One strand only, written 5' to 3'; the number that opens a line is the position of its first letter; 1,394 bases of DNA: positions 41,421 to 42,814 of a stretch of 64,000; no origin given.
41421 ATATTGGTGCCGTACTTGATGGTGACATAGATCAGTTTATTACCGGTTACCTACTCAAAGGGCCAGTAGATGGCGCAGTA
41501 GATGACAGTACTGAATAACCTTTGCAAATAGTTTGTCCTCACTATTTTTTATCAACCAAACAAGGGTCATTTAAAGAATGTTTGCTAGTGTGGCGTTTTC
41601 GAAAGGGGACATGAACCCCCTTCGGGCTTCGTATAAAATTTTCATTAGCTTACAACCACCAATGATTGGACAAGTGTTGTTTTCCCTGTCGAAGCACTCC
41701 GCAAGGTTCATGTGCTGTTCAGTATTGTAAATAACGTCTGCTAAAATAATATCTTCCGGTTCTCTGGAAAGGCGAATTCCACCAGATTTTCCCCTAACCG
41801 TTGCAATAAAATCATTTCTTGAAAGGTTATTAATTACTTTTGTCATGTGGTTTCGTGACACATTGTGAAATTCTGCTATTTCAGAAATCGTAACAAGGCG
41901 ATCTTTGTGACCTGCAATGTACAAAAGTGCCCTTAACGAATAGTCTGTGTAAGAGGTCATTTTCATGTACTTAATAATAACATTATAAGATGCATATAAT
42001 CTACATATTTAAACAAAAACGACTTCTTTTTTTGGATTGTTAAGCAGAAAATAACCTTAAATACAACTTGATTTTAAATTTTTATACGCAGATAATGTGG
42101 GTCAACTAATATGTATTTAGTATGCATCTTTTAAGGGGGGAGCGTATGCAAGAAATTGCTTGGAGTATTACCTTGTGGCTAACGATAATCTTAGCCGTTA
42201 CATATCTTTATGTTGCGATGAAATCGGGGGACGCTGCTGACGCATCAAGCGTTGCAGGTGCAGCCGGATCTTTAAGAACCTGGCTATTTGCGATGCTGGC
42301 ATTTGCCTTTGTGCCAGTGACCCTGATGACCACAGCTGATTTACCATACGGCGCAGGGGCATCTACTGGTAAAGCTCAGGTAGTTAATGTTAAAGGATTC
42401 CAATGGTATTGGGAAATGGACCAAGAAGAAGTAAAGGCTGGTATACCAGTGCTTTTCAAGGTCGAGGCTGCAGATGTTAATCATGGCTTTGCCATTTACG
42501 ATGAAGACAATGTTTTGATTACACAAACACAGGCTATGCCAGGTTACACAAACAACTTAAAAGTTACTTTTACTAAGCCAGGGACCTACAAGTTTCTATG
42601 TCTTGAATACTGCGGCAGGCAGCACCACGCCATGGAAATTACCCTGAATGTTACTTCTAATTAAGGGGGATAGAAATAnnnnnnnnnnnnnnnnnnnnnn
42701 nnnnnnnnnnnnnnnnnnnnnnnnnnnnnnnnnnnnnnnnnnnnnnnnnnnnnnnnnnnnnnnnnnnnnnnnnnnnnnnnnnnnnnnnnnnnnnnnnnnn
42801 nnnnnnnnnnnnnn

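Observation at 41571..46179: Rrf2/NsrR-controlled heme-copper oxidase-family operon (CuA subunit II, Tyr-less subunit I, SCO1, membrane protein) followed by an FNT channel: a candidate non-canonical nitric-oxide reductase module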

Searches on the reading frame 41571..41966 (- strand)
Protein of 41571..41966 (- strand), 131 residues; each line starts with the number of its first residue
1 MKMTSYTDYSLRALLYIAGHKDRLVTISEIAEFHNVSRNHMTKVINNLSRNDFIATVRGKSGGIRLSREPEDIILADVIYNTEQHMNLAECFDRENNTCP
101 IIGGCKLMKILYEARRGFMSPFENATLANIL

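Call 3: search_protein_families(library=pfam, proteins=[window:41571-41966:-], max_evalue=0.01)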
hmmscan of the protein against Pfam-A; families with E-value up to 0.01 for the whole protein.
window:41571-41966:- (131 aa): 6 families
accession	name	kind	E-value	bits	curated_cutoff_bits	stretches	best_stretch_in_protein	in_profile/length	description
PF02082.26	Rrf2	-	1.2e-32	113.3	30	1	3-130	1-129/132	Iron-dependent Transcriptional regulator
PF12802.13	MarR_2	-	4.9e-05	23.8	27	1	11-58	8-54/61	MarR family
PF01047.28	MarR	-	0.00072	19.8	24.6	1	15-55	9-48/59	MarR family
PF13463.12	HTH_27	-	0.00078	20.1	22.2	1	13-60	7-54/68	Winged helix DNA-binding domain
PF13545.12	HTH_Crp_2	-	0.001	19.4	27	1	13-66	6-61/70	Crp-like helix-turn-helix domain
PF12793.13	SgrR_N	-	0.0016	19.2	24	1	17-75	12-74/115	Sugar transport-related sRNA regulator N-term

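Call 4: search_protein_families(library=ncbifam, proteins=[window:41571-41966:-], max_evalue=0.01)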
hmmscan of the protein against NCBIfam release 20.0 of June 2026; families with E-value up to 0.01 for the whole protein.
window:41571-41966:- (131 aa): 8 families
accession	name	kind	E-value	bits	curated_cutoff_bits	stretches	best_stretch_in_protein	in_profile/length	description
NF008240.0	PRK11014.1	equivalog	1.4e-35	122.4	182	1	1-130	1-127/141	nitric oxide-sensing transcriptional repressor NsrR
NF008886.0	PRK11920.1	equivalog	2.8e-33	114.8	193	1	1-129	1-129/153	iron-responsive transcriptional regulator RirA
TIGR00738.1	rrf2_super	superfamily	6.6e-32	110.2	73.3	1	1-130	1-130/132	Rrf2 family transcriptional regulator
TIGR02944.1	suf_reg_Xantho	equivalog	2.6e-17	63.4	110.65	1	2-107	3-107/130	SUF system Fe-S cluster assembly regulator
TIGR02010.1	IscR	equivalog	3.4e-15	56.1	207.55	1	1-130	1-129/135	Fe-S cluster assembly transcriptional regulator IscR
NF047409.1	Cys_reg_CymR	equivalog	7.9e-11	42.2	195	1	1-97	1-98/139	cysteine metabolism transcriptional regulator CymR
NF008110.0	PRK10857.1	equivalog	4.2e-10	39.7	275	1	1-96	1-97/164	Fe-S cluster assembly transcriptional regulator IscR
NF041852.1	trans_reg_HypR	equivalog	4.7e-06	26.6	180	1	13-101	11-101/139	redox-sensitive transcriptional regulator HypR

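Call 34: search_solved_structures(query=window:41571-41966:-, max_evalue=0.001, show_alignments=3)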
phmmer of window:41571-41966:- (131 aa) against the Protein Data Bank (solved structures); distinct sequences matched with E-value up to 0.001: 16.
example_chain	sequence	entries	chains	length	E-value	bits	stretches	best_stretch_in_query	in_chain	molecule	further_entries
5n07_A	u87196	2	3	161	2.8e-11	46.8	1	1-129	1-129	HTH-type transcriptional repressor NsrR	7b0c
7zpn_A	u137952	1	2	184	5.3e-09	39.5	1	5-84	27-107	HTH-type transcriptional regulator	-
5n08_A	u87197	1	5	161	3.3e-08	36.9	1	1-129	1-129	HTH-type transcriptional repressor NsrR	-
7on8_A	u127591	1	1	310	5.7e-07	32.9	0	83-103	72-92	SAKe6AR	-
6hsd_A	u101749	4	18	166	7.8e-07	32.5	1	1-81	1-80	Rrf2 family transcriptional regulator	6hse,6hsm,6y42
4cic_A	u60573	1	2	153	1.1e-06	32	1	2-101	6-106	TRANSCRIPTIONAL REGULATOR, BADM/RRF2 FAMILY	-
4hf0_A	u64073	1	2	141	3.3e-06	30.4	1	1-87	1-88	HTH-type transcriptional regulator IscR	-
4hf2_A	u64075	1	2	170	4e-06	30.2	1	1-87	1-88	HTH-type transcriptional regulator IscR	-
4hf1_A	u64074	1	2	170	5.5e-06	29.7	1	1-87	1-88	HTH-type transcriptional regulator IscR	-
7on7_A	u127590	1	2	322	6.3e-06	29.5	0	80-103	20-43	SAKe6BE-L2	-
3lwf_A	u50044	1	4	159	9.7e-06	28.9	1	1-95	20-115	Putative transcriptional regulator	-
4chu_A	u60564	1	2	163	1.4e-05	28.4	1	2-87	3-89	HTH-TYPE TRANSCRIPTIONAL REGULATOR ISCR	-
6y45_A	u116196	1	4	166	2e-05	27.9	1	1-81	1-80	Rrf2 family transcriptional regulator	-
2y75_A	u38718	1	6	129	4.3e-05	26.9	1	3-94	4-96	HTH-TYPE TRANSCRIPTIONAL REGULATOR CYMR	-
7q58_A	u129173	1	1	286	0.0001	25.6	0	80-99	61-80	SAKe6BR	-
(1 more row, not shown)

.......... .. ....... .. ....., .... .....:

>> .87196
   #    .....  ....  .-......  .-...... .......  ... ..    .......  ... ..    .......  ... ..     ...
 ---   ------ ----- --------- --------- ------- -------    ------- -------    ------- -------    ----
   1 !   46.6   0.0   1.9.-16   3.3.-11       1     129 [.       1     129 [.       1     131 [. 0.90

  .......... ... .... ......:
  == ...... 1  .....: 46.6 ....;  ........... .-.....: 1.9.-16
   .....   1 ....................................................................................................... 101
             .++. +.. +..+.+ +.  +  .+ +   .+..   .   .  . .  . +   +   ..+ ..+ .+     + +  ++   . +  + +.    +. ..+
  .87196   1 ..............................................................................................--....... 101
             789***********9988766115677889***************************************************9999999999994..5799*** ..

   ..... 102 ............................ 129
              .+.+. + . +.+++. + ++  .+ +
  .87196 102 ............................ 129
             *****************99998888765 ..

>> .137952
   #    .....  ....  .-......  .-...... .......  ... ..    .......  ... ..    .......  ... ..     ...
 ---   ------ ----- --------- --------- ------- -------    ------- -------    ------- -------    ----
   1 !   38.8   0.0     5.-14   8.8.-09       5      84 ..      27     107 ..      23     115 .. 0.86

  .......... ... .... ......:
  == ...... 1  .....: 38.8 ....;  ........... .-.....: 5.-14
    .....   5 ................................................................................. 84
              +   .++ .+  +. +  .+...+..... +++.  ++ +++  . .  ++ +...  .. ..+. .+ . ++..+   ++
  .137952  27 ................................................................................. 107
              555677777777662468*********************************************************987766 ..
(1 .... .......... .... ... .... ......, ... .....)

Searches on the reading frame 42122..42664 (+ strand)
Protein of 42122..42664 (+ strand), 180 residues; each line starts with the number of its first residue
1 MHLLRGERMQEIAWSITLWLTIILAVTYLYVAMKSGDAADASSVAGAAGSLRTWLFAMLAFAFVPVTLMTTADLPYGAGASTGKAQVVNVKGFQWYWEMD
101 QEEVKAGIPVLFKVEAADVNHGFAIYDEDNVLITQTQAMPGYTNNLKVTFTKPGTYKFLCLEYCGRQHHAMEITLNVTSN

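Call 3: search_protein_families(library=pfam, proteins=[window:42122-42664:+], max_evalue=0.01)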
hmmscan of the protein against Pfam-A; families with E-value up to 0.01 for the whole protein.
window:42122-42664:+ (180 aa): 2 families
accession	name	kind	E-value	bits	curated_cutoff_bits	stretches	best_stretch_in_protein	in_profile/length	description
PF00116.26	COX2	-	3.8e-09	36.9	22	1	109-176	55-118/120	Cytochrome C oxidase subunit II, periplasmic domain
PF13473.12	Cupredoxin_1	-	0.00011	22.6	27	1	82-160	17-92/104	Cupredoxin-like domain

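Call 4: search_protein_families(library=ncbifam, proteins=[window:42122-42664:+], max_evalue=0.01)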
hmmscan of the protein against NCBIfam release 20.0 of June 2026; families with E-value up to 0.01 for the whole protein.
window:42122-42664:+ (180 aa): 8 families
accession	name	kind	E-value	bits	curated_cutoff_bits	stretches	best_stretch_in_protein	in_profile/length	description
TIGR02866.1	CoxB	equivalog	3.8e-20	72.3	147.7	1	14-179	17-193/202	cytochrome c oxidase subunit II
NF050117.1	aa3_CtaC_Actin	exception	1.8e-12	47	250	1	109-179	168-234/244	aa3-type cytochrome oxidase subunit II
TIGR04246.1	nitrous_NosZ_Gp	equivalog_domain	1.6e-08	33.3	625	1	100-177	499-576/578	Sec-dependent nitrous-oxide reductase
NF041074.2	quin_ox_SoxA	equivalog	3.1e-06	27.1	110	1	86-177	62-153/154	proton pump complex quinol oxidase subunit SoxA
TIGR01433.1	CyoA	equivalog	0.0009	18.7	266.2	1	104-176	143-211/226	ubiquinol oxidase subunit II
NF007816.0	PRK10525.1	equivalog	0.001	18.3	511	1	105-177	156-224/318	cytochrome o ubiquinol oxidase subunit II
TIGR04244.1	nitrous_NosZ_RR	equivalog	0.0065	15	625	1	115-173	568-622/627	TAT-dependent nitrous-oxide reductase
TIGR01432.1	QOXA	equivalog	0.0099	15.2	240.95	0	106-176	146-212/227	cytochrome aa3 quinol oxidase subunit II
